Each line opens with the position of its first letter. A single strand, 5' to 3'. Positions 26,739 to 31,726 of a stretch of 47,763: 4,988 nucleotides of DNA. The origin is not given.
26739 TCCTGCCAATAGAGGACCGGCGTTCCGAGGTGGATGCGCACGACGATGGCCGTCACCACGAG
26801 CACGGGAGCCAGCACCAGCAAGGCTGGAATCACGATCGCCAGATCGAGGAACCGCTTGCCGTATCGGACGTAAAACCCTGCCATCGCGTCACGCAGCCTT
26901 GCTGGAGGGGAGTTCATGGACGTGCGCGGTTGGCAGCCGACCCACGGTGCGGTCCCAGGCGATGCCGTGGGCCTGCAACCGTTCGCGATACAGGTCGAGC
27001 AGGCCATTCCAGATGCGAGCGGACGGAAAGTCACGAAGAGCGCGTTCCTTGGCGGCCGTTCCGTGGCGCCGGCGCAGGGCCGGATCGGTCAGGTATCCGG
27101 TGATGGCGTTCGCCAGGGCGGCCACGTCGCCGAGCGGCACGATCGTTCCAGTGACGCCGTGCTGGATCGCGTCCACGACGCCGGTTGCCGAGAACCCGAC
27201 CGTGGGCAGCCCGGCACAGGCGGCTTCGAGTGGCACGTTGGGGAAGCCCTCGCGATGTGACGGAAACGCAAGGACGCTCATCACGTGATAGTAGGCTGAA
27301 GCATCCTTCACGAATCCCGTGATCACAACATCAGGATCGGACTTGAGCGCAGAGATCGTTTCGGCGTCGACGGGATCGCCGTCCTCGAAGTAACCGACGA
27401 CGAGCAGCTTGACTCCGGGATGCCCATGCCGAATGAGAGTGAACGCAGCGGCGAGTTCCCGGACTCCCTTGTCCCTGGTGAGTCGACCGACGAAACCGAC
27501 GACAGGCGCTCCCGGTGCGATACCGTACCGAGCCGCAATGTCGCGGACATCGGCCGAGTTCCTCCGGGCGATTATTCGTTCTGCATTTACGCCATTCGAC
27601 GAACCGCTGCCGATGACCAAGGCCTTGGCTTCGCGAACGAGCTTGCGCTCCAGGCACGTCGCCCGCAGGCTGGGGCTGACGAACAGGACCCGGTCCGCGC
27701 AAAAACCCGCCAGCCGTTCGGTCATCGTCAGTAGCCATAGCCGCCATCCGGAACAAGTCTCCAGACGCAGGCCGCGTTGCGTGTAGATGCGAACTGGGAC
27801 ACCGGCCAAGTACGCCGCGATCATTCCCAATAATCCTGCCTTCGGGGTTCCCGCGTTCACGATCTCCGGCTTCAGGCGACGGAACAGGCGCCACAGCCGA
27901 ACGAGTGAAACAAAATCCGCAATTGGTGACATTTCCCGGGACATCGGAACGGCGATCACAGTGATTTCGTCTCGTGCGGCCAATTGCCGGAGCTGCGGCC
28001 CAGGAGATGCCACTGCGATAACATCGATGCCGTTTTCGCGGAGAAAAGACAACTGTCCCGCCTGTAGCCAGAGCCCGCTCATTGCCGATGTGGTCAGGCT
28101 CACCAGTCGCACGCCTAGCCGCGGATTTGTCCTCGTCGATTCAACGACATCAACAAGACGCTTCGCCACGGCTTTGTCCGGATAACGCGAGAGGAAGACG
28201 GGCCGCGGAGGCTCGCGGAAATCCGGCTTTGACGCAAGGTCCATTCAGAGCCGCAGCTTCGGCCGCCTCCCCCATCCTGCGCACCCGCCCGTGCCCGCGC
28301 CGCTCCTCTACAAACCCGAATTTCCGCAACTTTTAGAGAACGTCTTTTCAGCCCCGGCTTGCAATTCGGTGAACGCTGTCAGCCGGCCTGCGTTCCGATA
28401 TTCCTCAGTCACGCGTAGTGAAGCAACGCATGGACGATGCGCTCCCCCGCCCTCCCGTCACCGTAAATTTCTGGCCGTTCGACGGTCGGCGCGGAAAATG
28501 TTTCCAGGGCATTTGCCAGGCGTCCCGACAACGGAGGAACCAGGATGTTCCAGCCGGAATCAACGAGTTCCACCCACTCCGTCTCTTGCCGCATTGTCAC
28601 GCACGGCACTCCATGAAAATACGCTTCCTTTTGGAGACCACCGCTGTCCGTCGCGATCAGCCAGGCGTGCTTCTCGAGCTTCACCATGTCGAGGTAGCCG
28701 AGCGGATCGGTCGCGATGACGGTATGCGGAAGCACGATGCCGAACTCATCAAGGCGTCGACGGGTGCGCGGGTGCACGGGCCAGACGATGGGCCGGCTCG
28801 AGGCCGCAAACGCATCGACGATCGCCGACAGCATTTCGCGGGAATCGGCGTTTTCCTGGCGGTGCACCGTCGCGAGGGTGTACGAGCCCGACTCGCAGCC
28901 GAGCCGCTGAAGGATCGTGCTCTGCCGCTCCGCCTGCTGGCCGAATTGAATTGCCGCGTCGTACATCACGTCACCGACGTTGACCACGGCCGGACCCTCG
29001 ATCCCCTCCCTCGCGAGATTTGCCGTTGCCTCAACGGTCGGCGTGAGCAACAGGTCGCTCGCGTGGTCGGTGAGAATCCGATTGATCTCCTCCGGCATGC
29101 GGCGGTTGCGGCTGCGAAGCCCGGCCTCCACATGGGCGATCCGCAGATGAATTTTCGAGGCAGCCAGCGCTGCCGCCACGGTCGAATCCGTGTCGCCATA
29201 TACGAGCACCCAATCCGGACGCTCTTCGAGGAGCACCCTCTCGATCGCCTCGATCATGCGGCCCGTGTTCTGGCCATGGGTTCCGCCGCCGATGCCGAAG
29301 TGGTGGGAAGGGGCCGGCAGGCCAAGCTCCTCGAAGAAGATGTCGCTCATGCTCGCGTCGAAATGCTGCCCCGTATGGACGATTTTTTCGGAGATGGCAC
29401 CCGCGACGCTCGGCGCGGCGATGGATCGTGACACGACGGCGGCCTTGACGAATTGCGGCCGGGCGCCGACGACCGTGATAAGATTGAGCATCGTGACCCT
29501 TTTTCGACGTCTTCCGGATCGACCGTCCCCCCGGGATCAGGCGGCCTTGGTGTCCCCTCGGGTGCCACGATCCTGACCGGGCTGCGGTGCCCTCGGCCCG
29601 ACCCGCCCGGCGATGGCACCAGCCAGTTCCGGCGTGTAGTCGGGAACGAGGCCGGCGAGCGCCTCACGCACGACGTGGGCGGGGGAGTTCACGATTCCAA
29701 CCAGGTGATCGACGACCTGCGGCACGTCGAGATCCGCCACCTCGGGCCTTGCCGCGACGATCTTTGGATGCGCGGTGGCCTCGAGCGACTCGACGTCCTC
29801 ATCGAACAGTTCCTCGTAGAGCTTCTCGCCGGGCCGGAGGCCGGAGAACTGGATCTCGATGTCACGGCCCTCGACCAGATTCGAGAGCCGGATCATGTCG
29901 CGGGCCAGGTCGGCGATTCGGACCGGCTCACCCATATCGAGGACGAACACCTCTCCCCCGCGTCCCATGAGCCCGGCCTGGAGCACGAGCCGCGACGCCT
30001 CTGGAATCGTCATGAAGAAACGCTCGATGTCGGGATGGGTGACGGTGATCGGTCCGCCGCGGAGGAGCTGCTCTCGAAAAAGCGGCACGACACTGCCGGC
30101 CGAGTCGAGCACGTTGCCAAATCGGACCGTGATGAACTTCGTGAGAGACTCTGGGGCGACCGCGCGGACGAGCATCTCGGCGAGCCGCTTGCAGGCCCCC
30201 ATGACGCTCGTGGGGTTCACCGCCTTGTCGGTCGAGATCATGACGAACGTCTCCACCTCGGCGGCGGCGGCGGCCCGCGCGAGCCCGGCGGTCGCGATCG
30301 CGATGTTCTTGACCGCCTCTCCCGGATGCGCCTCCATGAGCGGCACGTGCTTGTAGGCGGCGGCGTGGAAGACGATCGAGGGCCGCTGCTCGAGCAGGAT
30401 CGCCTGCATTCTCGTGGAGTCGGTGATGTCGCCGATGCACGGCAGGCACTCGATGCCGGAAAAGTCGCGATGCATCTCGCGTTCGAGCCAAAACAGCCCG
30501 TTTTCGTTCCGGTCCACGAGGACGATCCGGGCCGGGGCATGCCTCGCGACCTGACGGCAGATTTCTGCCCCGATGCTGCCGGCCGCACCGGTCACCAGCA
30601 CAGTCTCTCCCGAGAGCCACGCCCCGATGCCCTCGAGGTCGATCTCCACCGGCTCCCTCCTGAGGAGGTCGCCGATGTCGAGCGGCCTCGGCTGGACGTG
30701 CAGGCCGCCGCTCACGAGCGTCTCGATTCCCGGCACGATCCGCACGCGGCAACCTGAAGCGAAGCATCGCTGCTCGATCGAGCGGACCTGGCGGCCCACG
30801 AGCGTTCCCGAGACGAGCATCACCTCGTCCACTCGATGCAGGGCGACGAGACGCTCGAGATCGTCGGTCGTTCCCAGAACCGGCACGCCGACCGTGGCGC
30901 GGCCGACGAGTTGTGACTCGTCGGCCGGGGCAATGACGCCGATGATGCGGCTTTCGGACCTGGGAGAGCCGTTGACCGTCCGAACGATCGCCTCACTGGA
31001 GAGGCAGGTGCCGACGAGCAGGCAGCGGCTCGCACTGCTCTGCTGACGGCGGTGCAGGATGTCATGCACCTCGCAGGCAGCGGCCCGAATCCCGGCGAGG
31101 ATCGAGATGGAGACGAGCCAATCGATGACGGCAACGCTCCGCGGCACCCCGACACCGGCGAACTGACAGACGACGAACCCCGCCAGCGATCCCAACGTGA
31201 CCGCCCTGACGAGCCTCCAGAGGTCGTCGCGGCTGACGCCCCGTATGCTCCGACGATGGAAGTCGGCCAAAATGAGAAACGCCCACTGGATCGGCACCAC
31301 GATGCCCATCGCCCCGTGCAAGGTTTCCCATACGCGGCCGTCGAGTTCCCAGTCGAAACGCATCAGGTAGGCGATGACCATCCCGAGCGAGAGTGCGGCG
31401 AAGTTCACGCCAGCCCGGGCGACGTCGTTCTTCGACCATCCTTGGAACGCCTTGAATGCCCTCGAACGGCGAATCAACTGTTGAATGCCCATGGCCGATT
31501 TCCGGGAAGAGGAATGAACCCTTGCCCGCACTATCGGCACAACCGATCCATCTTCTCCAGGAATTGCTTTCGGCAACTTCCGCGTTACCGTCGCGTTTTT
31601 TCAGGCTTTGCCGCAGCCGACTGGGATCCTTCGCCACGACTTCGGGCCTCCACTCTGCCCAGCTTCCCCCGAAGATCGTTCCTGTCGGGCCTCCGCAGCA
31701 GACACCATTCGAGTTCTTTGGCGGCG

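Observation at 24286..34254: Neisseria-pgl-like gene set next to a Wzy_C-TPR protein: candidate O-linked protein glycosylation system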

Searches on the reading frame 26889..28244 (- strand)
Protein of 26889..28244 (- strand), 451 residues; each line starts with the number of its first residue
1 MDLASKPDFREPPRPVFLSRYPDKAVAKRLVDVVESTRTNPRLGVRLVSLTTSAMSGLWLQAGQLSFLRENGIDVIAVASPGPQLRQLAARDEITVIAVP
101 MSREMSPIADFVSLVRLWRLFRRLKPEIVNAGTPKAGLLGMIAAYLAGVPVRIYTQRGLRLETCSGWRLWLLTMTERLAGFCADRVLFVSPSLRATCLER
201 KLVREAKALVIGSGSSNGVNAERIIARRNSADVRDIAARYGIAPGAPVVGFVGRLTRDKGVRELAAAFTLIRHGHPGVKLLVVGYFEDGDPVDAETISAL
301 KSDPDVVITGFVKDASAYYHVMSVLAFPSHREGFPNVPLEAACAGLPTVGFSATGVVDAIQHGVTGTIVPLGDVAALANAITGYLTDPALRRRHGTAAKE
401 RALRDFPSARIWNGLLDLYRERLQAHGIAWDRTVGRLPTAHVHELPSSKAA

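Call 5: search_protein_families(library=pfam, proteins=[window:26889-28244:-], max_evalue=0.01)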
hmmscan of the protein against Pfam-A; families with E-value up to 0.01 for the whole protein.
window:26889-28244:- (451 aa): 7 families
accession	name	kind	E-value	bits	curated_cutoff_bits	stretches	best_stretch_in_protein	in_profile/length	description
PF13692.12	Glyco_trans_1_4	-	1.1e-31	110.4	27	1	247-387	2-142/142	Glycosyl transferases group 1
PF00534.26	Glycos_transf_1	-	6.8e-29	101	26.4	1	235-401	4-172/172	Glycosyl transferases group 1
PF13579.12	Glyco_trans_4_4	-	7.4e-17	62.6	29.7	1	68-213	14-157/158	Glycosyl transferase 4-like domain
PF20706.3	GT4-conflict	-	1.4e-11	44.5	26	1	245-400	196-370/385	Family 4 Glycosyltransferase in conflict systems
PF13439.12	Glyco_transf_4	-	3.1e-11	44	28.5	1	68-213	15-164/170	Glycosyltransferase Family 4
PF13477.12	Glyco_trans_4_2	-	2e-09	38.2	23.4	1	65-159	17-109/139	Glycosyl transferase 4-like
PF13524.12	Glyco_trans_1_2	-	0.0015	18.9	25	1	333-415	61-142/144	Glycosyl transferase-like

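Call 6: search_protein_families(library=ncbifam, proteins=[window:26889-28244:-], max_evalue=0.001)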
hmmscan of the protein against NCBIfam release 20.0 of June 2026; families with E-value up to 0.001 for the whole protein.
window:26889-28244:- (451 aa): 27 families (the best 25 are shown)
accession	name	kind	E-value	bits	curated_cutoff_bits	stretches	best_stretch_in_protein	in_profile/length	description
TIGR03088.1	stp2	hypoth_equivalog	4e-36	124.8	409.05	1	105-422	61-373/374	TIGR03088 family PEP-CTERM/XrtA system glycosyltransferase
TIGR02149.1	glgA_Coryne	subfamily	2.2e-21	76.4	302.4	1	127-421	85-389/391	glycogen synthase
TIGR04063.1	stp3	hypoth_equivalog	2.7e-19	69.3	442.05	1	115-398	82-371/397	TIGR04063 family PEP-CTERM/XrtA system glycosyltransferase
NF041876.1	EPS_EpsE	equivalog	1.3e-18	67.4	400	1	252-409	220-383/389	exopolysaccharide biosynthesis GT4 family glycosyltransferase EpsE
TIGR03999.1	thiol_BshA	equivalog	1.6e-16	60.2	273.7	1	184-423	146-374/375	N-acetyl-alpha-D-glucosaminyl L-malate synthase BshA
TIGR04157.1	glyco_rSAM_CFB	subfamily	5.8e-16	58.5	400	1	183-377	170-356/406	TIGR04157 family glycosyltransferase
TIGR04047.1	MSMEG_0565_glyc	hypoth_equivalog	1.5e-15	57.1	259.85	1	183-392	139-346/373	MSMEG_0565 family glycosyltransferase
TIGR03449.1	mycothiol_MshA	equivalog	2.8e-15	56.1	462.5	1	231-423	205-404/406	D-inositol-3-phosphate glycosyltransferase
NF047684.1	TeichurnBiosyTuaC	equivalog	1.1e-13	50.9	550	1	183-420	165-387/391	teichuronic acid biosynthesis protein TuaC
NF011726.0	PRK15179.1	equivalog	1.3e-10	40.3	733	1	121-400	396-676/694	Vi polysaccharide biosynthesis protein TviE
NF038295.1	EPS_HpsP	equivalog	8.9e-10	38.1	550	1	227-421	188-386/388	hormogonium polysaccharide biosynthesis glycosyltransferase HpsP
NF038298.1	EPS_HpsO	equivalog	9.1e-10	37.9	575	1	233-421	188-386/388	hormogonium polysaccharide biosynthesis glycosyltransferase HpsO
NF041139.1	TreT_Thcocales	equivalog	5.8e-09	35.2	775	1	229-420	212-410/412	trehalose synthase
NF050056.1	ProtGlycPglH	equivalog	1.8e-08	33.9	600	1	249-421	182-352/354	GalNAc-alpha-(1->4)-GalNAc-alpha-(1->3)-diNAcBac-PP-undecaprenol alpha-1,4-N-acetyl-D-galactosaminyltransferase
NF038229.1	Glyco4_Geo_Pelo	equivalog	2.6e-08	33.3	400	1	259-421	174-335/338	GPMC system family 4 glycosyltransferase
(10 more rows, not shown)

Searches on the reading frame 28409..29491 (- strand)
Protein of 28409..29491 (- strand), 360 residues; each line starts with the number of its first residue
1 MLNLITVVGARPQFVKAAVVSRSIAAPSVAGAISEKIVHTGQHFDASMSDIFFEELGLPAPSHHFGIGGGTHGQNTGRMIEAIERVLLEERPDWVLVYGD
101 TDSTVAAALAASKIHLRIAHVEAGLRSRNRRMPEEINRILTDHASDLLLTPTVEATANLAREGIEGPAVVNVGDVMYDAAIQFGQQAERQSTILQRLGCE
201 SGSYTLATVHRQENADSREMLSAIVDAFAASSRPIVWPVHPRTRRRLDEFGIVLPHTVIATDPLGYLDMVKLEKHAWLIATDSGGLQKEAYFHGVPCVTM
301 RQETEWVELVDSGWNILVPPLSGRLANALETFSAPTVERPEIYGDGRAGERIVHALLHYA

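Call 5: search_protein_families(library=pfam, proteins=[window:28409-29491:-], max_evalue=0.01)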
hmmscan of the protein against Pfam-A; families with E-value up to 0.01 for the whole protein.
window:28409-29491:- (360 aa): 2 families
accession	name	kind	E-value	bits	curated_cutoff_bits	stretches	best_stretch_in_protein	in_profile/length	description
PF02350.25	Epimerase_2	-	2.5e-101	339.4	30.6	1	33-356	9-346/347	UDP-N-acetylglucosamine 2-epimerase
PF13579.12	Glyco_trans_4_4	-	0.0041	17.9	29.7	0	57-165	37-148/158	Glycosyl transferase 4-like domain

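Call 6: search_protein_families(library=ncbifam, proteins=[window:28409-29491:-], max_evalue=0.001)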
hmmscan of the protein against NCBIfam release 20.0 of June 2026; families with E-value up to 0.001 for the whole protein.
window:28409-29491:- (360 aa): 2 families
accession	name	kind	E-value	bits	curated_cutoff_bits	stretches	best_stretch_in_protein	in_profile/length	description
TIGR00236.1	wecB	equivalog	2.1e-84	283.8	210.15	1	3-358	2-364/366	non-hydrolyzing UDP-N-acetylglucosamine 2-epimerase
TIGR03568.1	NeuC_NnaA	equivalog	1.7e-12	46.9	235.9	1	74-237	76-238/365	UDP-N-acetylglucosamine 2-epimerase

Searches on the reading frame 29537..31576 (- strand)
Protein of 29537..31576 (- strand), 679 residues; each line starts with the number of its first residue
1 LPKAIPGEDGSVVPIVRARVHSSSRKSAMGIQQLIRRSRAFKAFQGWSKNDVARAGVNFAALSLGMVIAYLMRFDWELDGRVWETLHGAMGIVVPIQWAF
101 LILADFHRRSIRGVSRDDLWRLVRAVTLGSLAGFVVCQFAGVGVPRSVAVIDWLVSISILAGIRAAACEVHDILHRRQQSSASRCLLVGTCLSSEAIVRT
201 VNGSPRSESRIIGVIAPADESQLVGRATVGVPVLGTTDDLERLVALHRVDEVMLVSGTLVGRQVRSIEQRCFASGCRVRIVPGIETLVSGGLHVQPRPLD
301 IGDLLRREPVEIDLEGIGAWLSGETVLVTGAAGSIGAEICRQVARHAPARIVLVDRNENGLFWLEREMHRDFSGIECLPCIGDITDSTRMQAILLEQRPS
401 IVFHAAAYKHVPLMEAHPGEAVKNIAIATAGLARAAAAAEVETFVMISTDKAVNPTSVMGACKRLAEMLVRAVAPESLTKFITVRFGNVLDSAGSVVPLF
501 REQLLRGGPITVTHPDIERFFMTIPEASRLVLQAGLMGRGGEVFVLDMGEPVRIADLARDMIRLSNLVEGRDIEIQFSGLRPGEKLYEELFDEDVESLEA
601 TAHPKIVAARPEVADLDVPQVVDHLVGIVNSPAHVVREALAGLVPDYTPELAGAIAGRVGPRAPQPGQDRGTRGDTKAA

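Call 5: search_protein_families(library=pfam, proteins=[window:29537-31576:-], max_evalue=0.01)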
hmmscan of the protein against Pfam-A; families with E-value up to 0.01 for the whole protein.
window:29537-31576:- (679 aa): 11 families
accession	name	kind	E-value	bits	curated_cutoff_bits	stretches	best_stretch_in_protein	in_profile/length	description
PF02719.21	Polysacc_synt_2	-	2e-107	359.2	20.2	1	326-610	1-292/293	Polysaccharide biosynthesis protein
PF01370.27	Epimerase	-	7.1e-20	71.9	20.9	1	326-514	1-203/240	NAD dependent epimerase/dehydratase family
PF04321.23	RmlD_sub_bind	-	1.2e-14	54.5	27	1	325-494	2-156/287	RmlD substrate binding domain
PF16363.11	GDP_Man_Dehyd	-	1.9e-10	41.2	27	1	327-450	1-130/332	GDP-mannose 4,6 dehydratase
PF13727.12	CoA_binding_3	-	9.2e-08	32.7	25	1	112-282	11-175/175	CoA-binding domain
PF00106.31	adh_short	-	1.4e-06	28.4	26.6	1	325-394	2-68/195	short chain dehydrogenase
PF08659.16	KR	-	3.1e-06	27.7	22.6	1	325-448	2-135/180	KR domain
PF01073.25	3Beta_HSD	-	4e-06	26.5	22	1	327-457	1-124/280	3-beta hydroxysteroid dehydrogenase/isomerase family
PF13561.12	adh_short_C2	-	0.00047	20.2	27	1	330-484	1-168/236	Enoyl-(Acyl carrier protein) reductase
PF13460.12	NAD_binding_10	-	0.0013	19.1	27.2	1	330-462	1-109/184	NAD(P)H-binding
PF03435.24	Sacchrp_dh_NADP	-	0.0025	18.6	25.1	1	326-415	1-86/129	Saccharopine dehydrogenase NADP binding domain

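Call 6: search_protein_families(library=ncbifam, proteins=[window:29537-31576:-], max_evalue=0.001)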
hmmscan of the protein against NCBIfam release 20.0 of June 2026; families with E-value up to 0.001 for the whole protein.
window:29537-31576:- (679 aa): 44 families (the best 25 are shown)
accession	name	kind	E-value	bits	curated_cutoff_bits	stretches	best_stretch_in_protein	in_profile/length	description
TIGR03589.1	PseB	equivalog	8.9e-46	156.3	407.75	1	321-614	2-284/324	UDP-N-acetylglucosamine 4,6-dehydratase (inverting)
TIGR04130.1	FnlA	equivalog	2.7e-39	135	730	1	324-624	5-297/337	UDP-N-acetylglucosamine 4,6-dehydratase/5-epimerase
TIGR03025.1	EPS_sugtrans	subfamily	4.4e-18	65.8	295.55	1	59-293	4-233/445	exopolysaccharide biosynthesis polyprenyl glycosylphosphotransferase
TIGR03023.1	WcaJ_sugtrans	equivalog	2.1e-15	57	410.75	1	59-287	4-232/453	undecaprenyl-phosphate glucose phosphotransferase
TIGR01214.1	rmlD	equivalog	1.4e-12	47.3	224.05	1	325-477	1-142/285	dTDP-4-dehydrorhamnose reductase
TIGR01179.1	galE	equivalog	1.4e-11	43.9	262.3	1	326-449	2-121/332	UDP-glucose 4-epimerase GalE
NF045894.1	PKS_plus_SDR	equivalog_domain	3.3e-10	38.3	1740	1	319-454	1153-1297/1515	type I polyketide synthase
NF004526.0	PRK05872.1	subfamily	2.4e-08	33.4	276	1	321-393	8-76/297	short-chain dehydrogenase/reductase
NF004825.0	PRK06181.1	equivalog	1.3e-07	31.2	215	1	321-393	4-73/268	SDR family oxidoreductase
TIGR01181.1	dTDP_gluc_dehyt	equivalog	2.2e-07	30.3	365.1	1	326-451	2-127/321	dTDP-glucose 4,6-dehydratase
TIGR04180.1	EDH_00030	hypoth_equivalog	7.3e-07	28.5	475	1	326-451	1-123/297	NAD-dependent 4,6-dehydratase LegB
NF007956.0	PRK10675.1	subfamily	8.4e-07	28.4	394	1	325-449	2-124/338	UDP-glucose 4-epimerase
NF006565.0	PRK09072.1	equivalog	1.1e-06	28.4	238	1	321-424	3-105/265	SDR family oxidoreductase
NF006195.0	PRK08324.2-3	equivalog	1.4e-06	26.9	931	1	320-393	422-493/678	bifunctional aldolase/short-chain dehydrogenase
TIGR03013.1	EpsB_2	subfamily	2.8e-06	26.7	393.35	1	63-254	8-191/443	TIGR03013 family XrtA/PEP-CTERM system glycosyltransferase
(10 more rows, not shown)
